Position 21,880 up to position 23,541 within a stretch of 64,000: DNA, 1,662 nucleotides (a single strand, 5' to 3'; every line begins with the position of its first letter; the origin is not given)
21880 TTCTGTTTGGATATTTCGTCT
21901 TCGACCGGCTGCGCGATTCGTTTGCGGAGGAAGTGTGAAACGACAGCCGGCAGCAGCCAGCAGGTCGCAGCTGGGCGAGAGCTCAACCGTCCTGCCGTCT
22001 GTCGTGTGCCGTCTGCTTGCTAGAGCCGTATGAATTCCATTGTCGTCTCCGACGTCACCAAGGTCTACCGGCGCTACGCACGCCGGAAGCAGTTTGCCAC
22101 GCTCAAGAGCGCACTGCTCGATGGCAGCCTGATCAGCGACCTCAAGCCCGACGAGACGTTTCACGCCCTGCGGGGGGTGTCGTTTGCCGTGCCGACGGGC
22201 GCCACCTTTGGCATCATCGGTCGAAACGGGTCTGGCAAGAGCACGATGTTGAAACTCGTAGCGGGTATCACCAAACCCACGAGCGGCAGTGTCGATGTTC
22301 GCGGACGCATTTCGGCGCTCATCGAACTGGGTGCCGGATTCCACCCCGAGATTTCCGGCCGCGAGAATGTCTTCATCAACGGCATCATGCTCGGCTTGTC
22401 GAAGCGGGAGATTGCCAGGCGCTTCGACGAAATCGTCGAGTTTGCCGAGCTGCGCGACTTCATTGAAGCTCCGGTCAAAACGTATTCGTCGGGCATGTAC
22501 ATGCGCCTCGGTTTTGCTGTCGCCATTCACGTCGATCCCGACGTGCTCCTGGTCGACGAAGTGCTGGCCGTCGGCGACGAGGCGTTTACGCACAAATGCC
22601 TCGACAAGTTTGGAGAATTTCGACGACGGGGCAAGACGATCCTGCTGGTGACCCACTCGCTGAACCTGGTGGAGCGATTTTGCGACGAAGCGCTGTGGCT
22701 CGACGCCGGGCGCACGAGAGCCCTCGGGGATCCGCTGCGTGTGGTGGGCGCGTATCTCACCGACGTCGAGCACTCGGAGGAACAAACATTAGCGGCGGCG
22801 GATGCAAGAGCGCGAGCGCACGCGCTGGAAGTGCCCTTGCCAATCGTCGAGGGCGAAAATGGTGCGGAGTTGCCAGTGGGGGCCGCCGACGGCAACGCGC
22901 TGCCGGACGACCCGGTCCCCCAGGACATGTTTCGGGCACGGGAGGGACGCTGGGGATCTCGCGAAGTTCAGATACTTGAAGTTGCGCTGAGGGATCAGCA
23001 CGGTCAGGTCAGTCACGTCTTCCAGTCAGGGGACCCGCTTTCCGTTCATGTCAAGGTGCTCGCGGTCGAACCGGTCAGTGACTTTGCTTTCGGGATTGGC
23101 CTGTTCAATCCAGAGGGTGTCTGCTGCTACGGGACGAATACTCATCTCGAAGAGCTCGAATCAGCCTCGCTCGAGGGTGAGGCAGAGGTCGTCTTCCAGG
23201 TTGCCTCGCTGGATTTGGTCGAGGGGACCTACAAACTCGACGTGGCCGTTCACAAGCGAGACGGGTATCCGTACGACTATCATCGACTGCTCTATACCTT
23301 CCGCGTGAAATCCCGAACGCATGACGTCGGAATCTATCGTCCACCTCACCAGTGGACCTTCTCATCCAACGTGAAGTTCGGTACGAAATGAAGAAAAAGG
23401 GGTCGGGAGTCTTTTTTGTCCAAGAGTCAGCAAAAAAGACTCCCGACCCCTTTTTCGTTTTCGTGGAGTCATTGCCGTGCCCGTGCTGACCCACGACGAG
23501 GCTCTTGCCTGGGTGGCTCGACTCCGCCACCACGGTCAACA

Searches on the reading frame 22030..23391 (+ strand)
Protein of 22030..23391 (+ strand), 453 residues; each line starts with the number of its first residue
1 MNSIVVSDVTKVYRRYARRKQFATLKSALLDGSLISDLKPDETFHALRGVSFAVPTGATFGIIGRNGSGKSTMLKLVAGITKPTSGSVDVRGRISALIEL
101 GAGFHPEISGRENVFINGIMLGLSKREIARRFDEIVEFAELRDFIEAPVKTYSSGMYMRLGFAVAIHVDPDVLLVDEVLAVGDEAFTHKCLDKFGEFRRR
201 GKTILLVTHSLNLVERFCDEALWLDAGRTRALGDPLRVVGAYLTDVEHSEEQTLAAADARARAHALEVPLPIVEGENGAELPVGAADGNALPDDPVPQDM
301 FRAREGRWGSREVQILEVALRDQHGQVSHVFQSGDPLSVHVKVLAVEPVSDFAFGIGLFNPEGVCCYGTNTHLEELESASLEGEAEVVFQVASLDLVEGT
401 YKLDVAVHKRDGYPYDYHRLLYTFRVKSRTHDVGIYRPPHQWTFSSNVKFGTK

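Call 59: search_protein_families(library=pfam, proteins=[window:22030-23391:+], max_evalue=0.00001)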
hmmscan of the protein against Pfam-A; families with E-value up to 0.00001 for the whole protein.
window:22030-23391:+ (453 aa): 2 families
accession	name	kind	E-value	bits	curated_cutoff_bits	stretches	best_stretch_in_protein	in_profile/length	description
PF14524.12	Wzt_C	-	9.8e-29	100.6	30.4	1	306-437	3-142/143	Wzt C-terminal domain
PF00005.33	ABC_tran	-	6.9e-21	75.7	25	1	47-178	1-135/137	ABC transporter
